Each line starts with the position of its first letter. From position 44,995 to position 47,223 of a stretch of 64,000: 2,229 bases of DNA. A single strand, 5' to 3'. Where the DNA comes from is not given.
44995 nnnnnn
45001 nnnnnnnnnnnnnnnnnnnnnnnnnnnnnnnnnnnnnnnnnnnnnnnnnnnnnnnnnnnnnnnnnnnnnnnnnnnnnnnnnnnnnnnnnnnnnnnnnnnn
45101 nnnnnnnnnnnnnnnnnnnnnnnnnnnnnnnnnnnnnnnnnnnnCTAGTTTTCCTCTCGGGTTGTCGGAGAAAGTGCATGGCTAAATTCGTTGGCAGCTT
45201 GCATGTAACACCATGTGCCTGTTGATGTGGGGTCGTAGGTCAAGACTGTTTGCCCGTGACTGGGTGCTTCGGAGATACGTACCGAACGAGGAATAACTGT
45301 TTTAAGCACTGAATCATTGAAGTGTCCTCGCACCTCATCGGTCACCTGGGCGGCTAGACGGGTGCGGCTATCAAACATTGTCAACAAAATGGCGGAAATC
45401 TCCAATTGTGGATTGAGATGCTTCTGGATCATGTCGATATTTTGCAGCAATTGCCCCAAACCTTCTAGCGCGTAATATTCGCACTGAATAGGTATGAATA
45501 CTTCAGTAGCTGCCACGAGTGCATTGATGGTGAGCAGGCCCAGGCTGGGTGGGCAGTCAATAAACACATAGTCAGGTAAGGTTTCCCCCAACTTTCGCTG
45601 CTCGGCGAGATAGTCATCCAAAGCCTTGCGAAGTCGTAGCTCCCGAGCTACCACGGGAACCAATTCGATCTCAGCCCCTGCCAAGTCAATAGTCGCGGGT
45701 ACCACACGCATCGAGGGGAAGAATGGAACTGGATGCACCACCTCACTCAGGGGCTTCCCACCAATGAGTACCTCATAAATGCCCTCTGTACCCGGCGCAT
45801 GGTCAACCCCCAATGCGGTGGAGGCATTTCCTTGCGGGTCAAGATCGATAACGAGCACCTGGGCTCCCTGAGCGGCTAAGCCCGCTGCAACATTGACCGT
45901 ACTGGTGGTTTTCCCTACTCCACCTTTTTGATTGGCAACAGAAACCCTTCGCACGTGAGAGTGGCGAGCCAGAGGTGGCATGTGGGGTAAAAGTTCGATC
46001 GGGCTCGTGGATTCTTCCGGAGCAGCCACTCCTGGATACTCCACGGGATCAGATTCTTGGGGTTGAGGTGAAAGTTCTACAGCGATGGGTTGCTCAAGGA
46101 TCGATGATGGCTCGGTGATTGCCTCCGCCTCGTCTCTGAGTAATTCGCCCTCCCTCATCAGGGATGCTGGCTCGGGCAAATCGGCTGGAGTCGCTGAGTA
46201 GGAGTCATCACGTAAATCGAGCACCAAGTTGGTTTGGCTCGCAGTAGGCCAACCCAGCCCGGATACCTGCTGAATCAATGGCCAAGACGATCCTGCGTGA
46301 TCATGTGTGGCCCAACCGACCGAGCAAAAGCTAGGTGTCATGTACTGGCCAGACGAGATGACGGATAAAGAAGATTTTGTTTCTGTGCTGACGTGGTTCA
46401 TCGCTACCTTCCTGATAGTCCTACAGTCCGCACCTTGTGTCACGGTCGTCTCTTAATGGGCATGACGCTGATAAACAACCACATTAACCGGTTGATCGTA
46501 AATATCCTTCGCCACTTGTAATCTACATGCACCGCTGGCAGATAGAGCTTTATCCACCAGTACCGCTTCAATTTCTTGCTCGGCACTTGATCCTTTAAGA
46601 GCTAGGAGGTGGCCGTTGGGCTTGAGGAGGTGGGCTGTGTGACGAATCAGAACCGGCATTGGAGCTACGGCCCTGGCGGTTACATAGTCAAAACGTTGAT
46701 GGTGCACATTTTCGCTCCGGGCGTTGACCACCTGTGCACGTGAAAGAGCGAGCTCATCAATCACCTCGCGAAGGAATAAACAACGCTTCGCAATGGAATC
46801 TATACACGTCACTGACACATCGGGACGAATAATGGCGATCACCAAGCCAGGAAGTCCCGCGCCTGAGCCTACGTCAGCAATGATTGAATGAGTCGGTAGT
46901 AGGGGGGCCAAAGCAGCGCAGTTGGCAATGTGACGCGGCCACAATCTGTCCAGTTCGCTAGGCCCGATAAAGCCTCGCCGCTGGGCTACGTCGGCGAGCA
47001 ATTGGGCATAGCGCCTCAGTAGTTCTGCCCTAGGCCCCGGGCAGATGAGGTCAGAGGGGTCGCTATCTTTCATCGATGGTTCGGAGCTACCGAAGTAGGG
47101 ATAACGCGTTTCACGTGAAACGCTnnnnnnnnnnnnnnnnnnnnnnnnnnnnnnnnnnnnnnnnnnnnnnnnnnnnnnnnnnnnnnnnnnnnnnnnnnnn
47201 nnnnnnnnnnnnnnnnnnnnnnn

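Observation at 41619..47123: Four perfect parS palindromes, two embedded in coding-sequence ends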

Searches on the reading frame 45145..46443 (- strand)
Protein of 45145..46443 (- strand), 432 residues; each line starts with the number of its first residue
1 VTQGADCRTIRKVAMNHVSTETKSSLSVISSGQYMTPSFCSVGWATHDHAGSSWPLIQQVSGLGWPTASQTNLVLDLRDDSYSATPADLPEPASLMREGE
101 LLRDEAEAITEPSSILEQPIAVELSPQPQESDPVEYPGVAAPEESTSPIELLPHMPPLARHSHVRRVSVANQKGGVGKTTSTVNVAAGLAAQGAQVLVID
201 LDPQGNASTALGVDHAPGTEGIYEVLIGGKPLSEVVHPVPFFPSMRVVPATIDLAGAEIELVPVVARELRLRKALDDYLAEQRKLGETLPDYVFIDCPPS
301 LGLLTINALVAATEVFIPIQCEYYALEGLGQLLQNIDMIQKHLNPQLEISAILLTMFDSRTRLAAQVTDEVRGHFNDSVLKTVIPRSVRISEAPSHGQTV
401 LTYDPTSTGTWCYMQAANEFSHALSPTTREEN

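Call 12: search_protein_families(library=pfam, proteins=[window:45145-46443:-])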
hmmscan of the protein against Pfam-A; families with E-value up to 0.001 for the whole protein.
window:45145-46443:- (432 aa): 7 families
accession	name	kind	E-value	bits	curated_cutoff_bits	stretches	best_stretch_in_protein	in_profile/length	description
PF13614.12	AAA_31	-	2e-55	187.9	27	1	165-349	2-177/177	AAA domain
PF01656.29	CbiA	-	1.2e-26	93.6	25.4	1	168-400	2-125/125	CobQ/CobB/MinD/ParA nucleotide binding domain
PF10609.15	ParA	-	2.9e-10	40.4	27.1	1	167-308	6-132/246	NUBPL iron-transfer P-loop NTPase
PF09140.17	MipZ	-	1.3e-07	31.7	20.7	1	166-204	2-40/262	ATPase MipZ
PF00142.24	Fer4_NifH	-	2.2e-07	31.1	25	1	172-208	7-43/271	4Fe-4S iron sulfur cluster binding proteins, NifH/frxC family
PF02374.21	ArsA_ATPase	-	1.2e-06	28.4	24.3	1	172-213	8-49/305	Anion-transporting ATPase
PF06564.18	CBP_BcsQ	-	5.9e-06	26.4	21.3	1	169-408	6-221/234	Cellulose biosynthesis protein BcsQ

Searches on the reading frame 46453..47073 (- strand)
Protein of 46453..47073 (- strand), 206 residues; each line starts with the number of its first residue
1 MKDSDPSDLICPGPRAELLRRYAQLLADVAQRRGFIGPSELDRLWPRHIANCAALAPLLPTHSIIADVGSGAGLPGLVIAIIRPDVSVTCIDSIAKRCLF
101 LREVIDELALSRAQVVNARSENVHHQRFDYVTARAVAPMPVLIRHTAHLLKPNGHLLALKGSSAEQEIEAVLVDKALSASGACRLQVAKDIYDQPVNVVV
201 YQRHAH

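Call 12: search_protein_families(library=pfam, proteins=[window:46453-47073:-])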
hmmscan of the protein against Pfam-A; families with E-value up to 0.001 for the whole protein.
window:46453-47073:- (206 aa): 5 families
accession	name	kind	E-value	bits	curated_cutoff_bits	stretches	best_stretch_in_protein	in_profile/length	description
PF02527.21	GidB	-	6.9e-46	156.4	27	1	17-171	3-159/184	rRNA small subunit methyltransferase G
PF05175.20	MTS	-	4.8e-05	23.5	23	1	55-132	23-103/170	Methyltransferase small domain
PF08242.18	Methyltransf_12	-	5.8e-05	24.2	30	1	67-156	2-98/98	Methyltransferase domain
PF13489.12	Methyltransf_23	-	9e-05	22.7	27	1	52-157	13-115/164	Methyltransferase domain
PF13649.12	Methyltransf_25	-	0.00061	20.9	27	1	65-154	1-97/97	Methyltransferase domain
